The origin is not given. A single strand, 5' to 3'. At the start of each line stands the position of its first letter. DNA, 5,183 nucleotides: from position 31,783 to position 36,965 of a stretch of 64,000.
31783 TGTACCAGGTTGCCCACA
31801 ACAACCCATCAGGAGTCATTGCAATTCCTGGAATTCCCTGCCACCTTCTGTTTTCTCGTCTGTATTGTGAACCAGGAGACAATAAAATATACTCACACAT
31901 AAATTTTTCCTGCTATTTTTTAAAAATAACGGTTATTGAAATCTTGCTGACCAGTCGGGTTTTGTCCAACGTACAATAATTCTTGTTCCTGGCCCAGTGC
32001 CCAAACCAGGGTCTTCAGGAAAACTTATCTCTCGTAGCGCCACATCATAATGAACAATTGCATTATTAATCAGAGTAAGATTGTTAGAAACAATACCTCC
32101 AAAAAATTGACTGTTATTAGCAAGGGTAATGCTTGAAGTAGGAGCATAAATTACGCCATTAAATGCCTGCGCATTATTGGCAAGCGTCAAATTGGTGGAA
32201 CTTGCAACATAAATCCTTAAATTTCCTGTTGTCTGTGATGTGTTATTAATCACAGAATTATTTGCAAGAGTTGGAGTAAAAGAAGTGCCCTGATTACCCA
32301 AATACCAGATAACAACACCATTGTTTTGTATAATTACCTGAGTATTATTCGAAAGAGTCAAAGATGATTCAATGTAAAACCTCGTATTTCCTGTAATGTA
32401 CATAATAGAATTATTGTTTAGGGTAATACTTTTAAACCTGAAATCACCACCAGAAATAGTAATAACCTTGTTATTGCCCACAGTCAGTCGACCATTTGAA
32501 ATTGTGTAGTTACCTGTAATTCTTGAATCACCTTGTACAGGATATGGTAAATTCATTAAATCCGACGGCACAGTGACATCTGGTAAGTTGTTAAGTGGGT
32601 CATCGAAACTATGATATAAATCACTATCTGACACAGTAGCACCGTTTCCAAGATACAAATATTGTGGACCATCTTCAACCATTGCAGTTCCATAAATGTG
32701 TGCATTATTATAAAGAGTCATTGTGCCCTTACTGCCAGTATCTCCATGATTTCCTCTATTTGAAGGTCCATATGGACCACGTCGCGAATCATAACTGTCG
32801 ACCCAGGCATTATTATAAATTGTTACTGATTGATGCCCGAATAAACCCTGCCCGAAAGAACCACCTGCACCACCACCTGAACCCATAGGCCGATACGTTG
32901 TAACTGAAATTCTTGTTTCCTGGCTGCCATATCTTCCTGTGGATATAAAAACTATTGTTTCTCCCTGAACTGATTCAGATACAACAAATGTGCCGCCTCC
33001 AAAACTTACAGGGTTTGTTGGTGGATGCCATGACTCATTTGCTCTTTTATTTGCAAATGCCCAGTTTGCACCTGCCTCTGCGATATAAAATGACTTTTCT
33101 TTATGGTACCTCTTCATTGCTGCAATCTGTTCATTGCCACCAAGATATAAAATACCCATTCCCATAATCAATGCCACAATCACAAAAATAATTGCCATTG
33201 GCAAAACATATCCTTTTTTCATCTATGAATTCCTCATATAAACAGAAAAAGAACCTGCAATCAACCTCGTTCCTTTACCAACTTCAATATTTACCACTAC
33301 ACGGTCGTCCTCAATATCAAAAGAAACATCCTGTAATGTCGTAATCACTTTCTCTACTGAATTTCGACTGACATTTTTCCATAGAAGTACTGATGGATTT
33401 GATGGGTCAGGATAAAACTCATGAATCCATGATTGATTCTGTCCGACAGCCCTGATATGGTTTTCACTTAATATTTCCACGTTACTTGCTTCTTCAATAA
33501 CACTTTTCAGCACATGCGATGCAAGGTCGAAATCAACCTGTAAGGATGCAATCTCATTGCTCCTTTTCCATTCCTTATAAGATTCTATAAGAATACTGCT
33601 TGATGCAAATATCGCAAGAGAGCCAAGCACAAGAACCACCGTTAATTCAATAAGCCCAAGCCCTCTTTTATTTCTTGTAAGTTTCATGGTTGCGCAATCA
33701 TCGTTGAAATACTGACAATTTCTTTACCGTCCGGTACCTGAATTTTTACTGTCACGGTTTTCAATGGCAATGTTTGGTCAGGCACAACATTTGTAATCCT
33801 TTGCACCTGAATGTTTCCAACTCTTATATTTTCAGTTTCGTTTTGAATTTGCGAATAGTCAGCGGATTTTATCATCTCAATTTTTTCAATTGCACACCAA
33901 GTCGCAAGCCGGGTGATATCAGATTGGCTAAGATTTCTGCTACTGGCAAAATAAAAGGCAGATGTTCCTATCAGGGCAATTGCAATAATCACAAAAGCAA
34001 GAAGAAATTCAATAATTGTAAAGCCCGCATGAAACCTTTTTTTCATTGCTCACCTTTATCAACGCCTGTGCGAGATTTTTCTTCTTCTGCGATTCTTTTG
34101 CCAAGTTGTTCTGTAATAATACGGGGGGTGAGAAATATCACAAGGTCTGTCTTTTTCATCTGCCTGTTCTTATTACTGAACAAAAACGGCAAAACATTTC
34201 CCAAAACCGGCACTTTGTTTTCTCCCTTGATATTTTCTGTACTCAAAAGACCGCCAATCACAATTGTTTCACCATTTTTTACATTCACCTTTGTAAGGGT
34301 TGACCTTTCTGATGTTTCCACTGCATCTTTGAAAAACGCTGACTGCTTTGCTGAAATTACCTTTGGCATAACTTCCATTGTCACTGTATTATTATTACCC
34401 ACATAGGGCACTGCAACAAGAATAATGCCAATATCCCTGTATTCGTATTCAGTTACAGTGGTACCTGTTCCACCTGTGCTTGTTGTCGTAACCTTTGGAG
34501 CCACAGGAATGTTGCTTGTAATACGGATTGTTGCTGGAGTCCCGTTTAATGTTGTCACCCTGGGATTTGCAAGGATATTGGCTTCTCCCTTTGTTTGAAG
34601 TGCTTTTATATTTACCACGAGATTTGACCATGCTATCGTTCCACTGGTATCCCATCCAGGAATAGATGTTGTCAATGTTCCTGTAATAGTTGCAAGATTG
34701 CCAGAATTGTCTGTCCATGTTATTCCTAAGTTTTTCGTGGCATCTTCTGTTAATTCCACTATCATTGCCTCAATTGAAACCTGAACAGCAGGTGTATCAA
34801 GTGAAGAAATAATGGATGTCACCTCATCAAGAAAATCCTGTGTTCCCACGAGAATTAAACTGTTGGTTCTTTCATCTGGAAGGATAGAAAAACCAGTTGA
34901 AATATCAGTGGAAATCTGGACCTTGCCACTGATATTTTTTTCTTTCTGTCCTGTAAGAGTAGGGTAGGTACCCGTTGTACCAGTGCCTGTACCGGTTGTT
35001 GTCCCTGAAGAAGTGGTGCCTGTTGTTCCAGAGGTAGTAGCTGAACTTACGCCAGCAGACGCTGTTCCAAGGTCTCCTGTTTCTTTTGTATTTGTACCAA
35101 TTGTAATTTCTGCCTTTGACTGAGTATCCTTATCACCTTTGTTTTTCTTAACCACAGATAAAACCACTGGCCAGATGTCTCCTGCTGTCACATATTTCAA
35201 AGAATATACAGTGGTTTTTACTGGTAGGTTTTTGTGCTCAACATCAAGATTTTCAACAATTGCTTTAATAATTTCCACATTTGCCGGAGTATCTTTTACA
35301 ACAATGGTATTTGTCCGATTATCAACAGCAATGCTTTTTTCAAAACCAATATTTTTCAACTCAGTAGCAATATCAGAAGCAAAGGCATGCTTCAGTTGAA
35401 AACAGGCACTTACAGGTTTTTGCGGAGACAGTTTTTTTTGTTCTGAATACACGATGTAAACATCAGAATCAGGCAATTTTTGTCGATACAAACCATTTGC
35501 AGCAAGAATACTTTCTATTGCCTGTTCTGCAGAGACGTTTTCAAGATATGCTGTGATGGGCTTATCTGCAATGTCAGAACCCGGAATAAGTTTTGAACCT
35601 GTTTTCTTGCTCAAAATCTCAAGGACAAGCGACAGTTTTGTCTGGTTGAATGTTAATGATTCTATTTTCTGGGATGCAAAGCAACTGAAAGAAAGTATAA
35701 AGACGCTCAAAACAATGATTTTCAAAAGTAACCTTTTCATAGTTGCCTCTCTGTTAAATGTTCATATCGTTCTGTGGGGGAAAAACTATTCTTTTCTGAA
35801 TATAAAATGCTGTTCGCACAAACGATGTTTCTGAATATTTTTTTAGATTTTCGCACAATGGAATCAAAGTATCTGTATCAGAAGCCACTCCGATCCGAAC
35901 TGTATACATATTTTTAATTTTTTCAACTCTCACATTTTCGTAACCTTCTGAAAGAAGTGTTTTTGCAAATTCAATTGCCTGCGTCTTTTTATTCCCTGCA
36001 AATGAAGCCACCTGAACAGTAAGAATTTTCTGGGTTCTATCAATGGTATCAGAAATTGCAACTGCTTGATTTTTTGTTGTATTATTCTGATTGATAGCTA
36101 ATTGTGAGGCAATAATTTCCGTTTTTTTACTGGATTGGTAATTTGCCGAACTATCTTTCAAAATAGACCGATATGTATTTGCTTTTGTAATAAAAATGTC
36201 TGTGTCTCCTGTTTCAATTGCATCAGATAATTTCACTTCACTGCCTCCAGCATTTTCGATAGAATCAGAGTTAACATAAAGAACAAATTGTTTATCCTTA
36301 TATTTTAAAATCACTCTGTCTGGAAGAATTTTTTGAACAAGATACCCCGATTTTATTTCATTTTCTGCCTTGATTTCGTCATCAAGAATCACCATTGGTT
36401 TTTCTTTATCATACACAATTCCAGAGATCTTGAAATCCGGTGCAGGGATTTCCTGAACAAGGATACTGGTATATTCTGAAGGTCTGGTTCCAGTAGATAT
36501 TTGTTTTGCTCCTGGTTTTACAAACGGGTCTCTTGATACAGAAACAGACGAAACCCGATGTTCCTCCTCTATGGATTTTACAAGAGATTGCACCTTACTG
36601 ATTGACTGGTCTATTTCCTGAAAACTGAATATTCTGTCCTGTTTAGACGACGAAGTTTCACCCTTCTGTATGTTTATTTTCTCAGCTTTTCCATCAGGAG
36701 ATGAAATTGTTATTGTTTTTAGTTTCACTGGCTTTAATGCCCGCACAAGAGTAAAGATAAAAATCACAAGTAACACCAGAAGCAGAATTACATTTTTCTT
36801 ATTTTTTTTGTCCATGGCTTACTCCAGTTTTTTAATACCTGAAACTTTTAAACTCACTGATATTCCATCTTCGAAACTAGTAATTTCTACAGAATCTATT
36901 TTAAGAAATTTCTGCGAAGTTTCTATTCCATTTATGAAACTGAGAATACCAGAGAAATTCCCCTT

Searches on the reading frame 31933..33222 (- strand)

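Call 72: search_protein_families(library=pfam, proteins=[window:31933-33222:-], max_evalue=0.00001)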
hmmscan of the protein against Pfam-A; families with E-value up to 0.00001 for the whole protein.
window:31933-33222:- (429 aa): 1 family
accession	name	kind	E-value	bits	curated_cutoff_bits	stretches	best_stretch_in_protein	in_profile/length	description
PF23981.1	DUF7305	-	8.8e-18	65.3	27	1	251-398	41-184/185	Domain of unknown function (DUF7305)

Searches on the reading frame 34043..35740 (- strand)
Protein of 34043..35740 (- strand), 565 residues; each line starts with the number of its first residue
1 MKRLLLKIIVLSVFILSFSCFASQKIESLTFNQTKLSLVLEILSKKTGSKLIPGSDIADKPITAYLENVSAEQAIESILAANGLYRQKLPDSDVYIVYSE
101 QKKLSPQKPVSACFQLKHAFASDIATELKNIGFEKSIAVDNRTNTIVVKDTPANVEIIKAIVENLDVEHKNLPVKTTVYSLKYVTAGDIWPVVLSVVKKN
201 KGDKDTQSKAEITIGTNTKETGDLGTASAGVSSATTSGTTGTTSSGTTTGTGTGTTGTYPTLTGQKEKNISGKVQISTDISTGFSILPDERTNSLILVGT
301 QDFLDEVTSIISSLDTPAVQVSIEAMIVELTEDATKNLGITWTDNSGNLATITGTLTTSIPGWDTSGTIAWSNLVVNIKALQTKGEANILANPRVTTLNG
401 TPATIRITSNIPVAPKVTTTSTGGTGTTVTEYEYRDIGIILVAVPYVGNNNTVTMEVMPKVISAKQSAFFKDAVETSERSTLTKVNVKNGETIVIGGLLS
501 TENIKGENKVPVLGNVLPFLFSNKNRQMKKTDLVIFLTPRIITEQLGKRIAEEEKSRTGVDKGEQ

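Call 72: search_protein_families(library=pfam, proteins=[window:34043-35740:-], max_evalue=0.00001)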
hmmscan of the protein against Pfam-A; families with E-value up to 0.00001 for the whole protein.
window:34043-35740:- (565 aa): 2 families
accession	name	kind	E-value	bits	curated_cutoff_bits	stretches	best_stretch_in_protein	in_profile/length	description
PF00263.26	Secretin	-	7.6e-38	130.2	27.5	1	380-542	1-168/169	Bacterial type II and III secretion system protein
PF03958.22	Secretin_N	-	6.7e-25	87.5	28.2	2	114-168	4-66/69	Bacterial type II/III secretion system short domain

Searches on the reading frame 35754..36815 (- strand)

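Call 72: search_protein_families(library=pfam, proteins=[window:35754-36815:-], max_evalue=0.00001)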
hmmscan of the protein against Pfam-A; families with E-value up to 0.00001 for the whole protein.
window:35754-36815:- (353 aa): 1 family
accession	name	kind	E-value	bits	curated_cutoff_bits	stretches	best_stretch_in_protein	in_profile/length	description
PF05036.18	SPOR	-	3e-06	27.9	21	1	265-332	5-73/76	SPOR domain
